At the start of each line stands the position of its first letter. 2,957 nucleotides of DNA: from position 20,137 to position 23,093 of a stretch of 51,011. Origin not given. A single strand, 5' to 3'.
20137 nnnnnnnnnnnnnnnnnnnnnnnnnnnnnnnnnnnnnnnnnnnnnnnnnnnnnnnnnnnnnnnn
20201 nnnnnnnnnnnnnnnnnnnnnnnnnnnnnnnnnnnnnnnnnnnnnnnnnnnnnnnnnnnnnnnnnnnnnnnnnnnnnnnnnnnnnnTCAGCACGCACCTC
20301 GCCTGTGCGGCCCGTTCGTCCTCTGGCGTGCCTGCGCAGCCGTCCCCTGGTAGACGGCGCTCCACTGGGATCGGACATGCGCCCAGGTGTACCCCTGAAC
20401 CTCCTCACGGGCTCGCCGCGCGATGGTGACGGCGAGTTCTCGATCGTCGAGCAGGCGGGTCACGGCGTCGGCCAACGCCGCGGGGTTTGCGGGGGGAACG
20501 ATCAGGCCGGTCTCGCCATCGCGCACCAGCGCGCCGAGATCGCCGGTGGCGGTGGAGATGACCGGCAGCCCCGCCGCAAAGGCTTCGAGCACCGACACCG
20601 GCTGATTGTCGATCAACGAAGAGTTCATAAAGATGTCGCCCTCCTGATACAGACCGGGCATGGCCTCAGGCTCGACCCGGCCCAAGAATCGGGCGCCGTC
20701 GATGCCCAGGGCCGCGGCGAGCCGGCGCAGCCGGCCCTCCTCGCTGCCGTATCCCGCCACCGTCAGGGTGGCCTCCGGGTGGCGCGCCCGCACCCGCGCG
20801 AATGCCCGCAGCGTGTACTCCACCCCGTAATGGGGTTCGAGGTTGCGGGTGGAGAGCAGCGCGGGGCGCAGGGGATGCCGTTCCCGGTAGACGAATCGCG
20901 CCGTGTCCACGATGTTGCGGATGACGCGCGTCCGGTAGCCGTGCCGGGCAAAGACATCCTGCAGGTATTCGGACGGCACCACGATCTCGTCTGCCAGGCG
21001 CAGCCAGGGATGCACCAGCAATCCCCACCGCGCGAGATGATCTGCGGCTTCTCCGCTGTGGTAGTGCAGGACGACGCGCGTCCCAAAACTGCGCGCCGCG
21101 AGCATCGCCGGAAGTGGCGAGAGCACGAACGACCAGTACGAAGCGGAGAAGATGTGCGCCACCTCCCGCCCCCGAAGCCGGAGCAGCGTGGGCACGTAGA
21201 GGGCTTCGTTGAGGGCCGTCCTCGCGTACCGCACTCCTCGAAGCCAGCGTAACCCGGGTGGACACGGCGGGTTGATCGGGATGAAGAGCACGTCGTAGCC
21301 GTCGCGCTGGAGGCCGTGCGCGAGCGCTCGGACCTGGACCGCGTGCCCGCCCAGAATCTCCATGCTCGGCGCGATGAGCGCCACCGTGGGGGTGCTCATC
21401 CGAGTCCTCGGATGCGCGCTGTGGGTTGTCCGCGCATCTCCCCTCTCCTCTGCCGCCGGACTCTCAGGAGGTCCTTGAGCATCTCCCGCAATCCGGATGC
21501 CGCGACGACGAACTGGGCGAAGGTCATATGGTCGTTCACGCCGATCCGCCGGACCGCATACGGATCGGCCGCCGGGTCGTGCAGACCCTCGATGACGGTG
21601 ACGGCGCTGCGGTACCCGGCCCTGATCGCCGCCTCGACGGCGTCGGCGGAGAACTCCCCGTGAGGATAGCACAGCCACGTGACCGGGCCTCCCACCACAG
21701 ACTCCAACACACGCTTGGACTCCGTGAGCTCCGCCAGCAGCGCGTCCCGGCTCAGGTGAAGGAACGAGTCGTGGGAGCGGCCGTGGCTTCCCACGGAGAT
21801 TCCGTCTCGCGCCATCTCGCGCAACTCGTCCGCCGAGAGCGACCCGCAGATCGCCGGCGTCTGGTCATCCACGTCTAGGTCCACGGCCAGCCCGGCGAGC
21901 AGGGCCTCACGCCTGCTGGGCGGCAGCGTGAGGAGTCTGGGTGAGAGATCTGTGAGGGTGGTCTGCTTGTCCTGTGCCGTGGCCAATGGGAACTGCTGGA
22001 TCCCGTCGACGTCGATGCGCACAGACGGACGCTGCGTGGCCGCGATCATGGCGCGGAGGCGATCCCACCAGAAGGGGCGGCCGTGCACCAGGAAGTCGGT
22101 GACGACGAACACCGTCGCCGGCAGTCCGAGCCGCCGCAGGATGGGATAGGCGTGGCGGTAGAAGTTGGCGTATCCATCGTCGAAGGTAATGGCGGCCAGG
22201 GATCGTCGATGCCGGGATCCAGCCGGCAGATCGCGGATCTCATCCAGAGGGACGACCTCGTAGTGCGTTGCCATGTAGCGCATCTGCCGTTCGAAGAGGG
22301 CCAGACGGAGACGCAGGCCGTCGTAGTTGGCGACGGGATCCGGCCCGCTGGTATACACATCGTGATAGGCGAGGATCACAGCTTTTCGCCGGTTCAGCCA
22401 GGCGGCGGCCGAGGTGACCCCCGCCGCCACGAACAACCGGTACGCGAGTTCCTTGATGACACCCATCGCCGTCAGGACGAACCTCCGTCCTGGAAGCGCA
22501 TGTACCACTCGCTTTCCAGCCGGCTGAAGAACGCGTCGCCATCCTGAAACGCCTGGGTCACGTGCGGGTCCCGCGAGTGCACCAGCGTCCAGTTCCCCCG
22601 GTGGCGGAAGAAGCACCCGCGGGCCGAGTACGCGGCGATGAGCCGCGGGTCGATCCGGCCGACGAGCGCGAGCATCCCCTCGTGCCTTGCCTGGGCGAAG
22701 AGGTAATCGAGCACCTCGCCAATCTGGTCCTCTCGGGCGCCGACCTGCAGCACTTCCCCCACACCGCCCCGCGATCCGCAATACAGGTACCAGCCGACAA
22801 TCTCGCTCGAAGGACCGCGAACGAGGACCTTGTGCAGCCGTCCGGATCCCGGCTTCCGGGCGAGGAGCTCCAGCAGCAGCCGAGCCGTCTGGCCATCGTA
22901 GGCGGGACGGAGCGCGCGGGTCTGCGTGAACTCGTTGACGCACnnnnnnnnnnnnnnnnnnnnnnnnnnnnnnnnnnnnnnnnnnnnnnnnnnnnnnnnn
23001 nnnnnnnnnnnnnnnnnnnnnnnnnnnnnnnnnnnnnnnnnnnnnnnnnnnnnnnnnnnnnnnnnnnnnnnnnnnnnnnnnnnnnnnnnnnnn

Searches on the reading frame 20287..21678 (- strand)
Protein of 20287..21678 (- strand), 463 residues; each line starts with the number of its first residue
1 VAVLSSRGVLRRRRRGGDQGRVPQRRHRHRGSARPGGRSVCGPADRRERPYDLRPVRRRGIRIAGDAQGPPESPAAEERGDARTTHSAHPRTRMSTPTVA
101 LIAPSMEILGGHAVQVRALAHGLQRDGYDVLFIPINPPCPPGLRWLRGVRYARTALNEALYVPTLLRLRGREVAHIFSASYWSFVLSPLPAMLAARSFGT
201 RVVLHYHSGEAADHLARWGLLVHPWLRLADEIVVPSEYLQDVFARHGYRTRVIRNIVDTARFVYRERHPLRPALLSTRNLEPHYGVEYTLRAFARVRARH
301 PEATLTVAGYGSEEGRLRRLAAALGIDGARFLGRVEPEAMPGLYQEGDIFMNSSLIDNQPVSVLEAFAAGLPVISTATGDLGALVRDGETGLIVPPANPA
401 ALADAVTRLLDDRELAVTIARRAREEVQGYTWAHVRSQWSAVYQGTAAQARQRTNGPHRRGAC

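Call 86: search_protein_families(library=pfam, proteins=[window:20287-21678:-], max_evalue=0.0001)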
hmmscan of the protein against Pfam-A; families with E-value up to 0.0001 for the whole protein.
window:20287-21678:- (463 aa): 6 families
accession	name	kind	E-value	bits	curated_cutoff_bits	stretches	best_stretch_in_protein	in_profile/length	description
PF00534.26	Glycos_transf_1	-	4.5e-33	114.7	26.4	1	272-425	16-171/172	Glycosyl transferases group 1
PF13692.12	Glyco_trans_1_4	-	3.3e-32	112.1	27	1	273-412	3-142/142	Glycosyl transferases group 1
PF13524.12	Glyco_trans_1_2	-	5.9e-14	52.7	25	1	294-438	7-141/144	Glycosyl transferase-like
PF13439.12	Glyco_transf_4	-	3.2e-13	50.5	28.5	1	110-261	2-170/170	Glycosyltransferase Family 4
PF13579.12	Glyco_trans_4_4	-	1.1e-09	39.2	29.7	1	110-253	1-155/158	Glycosyl transferase 4-like domain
PF20706.3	GT4-conflict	-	2.1e-06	27.4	26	1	274-435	201-381/385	Family 4 Glycosyltransferase in conflict systems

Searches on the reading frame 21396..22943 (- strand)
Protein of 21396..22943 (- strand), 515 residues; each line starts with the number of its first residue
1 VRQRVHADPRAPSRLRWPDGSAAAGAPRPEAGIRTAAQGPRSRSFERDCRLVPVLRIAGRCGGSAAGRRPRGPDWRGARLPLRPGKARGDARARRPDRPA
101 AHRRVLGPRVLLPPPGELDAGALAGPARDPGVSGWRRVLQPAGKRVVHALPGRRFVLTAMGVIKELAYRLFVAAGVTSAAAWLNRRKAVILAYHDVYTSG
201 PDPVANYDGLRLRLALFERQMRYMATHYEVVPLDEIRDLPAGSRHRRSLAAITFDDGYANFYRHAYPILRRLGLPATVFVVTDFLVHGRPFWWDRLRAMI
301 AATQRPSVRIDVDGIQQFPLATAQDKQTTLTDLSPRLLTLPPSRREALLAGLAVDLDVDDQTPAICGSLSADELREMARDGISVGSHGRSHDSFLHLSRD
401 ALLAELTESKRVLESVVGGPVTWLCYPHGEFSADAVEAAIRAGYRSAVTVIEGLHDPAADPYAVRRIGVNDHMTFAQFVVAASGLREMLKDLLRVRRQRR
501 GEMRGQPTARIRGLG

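Call 86: search_protein_families(library=pfam, proteins=[window:21396-22943:-], max_evalue=0.0001)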
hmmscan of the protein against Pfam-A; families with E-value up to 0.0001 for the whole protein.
window:21396-22943:- (515 aa): 1 family
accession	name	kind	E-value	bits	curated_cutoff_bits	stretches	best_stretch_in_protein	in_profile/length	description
PF01522.26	Polysacc_deac_1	-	3.4e-26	92.1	23.1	2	371-446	48-123/124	Polysaccharide deacetylase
